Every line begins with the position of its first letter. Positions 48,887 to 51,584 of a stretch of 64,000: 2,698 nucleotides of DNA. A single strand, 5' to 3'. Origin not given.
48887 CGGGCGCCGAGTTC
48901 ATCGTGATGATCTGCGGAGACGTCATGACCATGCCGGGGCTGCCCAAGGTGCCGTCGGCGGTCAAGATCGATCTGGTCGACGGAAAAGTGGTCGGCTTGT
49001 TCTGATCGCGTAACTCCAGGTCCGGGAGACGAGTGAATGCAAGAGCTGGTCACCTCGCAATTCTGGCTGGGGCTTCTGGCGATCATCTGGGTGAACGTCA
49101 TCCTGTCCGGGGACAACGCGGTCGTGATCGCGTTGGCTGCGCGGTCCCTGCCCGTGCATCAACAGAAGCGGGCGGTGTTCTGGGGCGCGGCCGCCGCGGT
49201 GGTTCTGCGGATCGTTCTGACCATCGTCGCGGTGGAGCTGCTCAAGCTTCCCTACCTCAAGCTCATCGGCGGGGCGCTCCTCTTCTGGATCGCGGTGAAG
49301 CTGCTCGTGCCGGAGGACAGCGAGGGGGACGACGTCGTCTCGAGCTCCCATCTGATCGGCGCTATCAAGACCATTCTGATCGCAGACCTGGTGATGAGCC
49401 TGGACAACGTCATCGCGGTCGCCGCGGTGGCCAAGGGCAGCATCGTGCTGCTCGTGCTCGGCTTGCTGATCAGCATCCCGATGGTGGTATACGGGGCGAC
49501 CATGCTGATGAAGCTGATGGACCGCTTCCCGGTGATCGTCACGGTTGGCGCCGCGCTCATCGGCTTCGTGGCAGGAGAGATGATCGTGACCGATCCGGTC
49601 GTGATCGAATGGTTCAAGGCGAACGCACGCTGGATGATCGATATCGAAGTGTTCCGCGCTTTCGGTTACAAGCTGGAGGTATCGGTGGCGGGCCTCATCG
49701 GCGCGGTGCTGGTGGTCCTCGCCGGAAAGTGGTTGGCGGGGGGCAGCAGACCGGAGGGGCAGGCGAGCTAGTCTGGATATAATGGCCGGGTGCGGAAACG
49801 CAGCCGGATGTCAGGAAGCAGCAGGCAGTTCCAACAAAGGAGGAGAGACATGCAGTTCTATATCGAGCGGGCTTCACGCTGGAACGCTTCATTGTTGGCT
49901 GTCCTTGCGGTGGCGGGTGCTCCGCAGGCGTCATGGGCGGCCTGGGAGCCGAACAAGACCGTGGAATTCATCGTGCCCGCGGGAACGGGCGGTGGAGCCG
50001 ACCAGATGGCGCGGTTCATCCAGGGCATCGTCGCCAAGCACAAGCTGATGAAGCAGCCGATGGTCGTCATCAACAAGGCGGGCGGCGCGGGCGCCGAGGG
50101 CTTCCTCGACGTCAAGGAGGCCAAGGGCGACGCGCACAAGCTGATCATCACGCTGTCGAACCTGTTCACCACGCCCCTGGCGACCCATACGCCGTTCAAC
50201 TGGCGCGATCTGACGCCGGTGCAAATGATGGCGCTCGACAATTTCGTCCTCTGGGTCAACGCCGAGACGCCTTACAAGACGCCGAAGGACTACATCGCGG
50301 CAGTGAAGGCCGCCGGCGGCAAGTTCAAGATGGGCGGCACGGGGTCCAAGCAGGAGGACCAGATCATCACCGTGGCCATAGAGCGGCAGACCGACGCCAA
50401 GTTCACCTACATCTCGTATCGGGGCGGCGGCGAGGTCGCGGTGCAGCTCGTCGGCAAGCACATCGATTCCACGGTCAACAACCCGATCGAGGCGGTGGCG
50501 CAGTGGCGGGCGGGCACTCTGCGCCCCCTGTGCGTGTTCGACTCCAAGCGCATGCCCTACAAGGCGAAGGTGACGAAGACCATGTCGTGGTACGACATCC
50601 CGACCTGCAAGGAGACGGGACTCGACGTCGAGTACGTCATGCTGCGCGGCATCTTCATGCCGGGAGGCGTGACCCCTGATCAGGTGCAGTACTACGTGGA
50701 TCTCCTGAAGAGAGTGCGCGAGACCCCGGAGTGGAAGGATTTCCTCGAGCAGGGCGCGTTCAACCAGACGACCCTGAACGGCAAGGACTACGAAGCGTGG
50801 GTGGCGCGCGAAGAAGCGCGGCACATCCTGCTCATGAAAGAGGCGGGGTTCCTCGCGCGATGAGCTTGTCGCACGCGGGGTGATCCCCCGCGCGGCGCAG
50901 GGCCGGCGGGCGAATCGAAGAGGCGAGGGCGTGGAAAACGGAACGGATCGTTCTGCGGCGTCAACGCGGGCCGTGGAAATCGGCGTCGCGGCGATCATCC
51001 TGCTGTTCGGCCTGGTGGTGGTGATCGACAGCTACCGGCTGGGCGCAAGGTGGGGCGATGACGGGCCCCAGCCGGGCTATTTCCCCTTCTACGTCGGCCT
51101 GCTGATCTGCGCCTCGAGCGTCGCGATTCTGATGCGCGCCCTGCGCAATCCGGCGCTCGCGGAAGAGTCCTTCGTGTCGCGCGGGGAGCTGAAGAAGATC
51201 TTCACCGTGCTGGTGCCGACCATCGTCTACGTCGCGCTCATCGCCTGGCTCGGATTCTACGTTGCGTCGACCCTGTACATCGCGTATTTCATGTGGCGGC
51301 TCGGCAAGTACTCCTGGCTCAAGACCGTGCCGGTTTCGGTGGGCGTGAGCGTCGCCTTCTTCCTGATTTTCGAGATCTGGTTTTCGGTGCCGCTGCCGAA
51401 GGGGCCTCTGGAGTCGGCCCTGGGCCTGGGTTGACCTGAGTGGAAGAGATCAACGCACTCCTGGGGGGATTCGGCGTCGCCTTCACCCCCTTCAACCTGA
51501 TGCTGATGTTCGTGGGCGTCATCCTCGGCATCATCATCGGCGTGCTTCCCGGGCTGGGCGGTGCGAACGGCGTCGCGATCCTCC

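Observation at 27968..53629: Five TTGAY-N4-RTCAA palindromes in promoter regions predict a Crp/Fnr-type regulon linking sucCD, formate dehydrogenase, fhs, oxc-frc and an ABC importer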

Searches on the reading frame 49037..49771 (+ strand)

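Call 11: search_protein_families(library=ncbifam, proteins=[window:49037-49771:+])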
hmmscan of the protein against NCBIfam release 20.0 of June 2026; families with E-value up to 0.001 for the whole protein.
window:49037-49771:+ (244 aa): 2 families
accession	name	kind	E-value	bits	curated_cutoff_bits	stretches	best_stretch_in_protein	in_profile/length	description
TIGR03717.1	R_switched_YjbE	subfamily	1e-67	227.3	134.8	1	13-186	2-176/176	YjbE family putative metal transport protein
TIGR03716.1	R_switched_YkoY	subfamily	2e-26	92.9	138.5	1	13-185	2-178/220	integral membrane protein, YkoY family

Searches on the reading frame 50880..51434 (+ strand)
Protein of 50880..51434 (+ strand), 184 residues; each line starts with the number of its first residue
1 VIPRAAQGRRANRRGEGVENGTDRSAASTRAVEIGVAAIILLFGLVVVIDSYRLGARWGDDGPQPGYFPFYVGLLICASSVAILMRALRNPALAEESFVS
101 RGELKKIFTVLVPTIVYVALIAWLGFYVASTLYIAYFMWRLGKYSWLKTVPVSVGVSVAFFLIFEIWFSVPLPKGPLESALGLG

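Call 11: search_protein_families(library=ncbifam, proteins=[window:50880-51434:+])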
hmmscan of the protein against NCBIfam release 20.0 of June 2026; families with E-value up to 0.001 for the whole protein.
window:50880-51434:+ (184 aa): 0 families

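Call 17: search_protein_families(library=pfam, proteins=[window:50880-51434:+])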
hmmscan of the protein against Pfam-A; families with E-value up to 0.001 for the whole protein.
window:50880-51434:+ (184 aa): 1 family
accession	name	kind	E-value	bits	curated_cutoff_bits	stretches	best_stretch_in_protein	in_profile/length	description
PF07331.16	TctB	-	7.5e-26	91.4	29.1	1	36-173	3-137/137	Tripartite tricarboxylate transporter TctB family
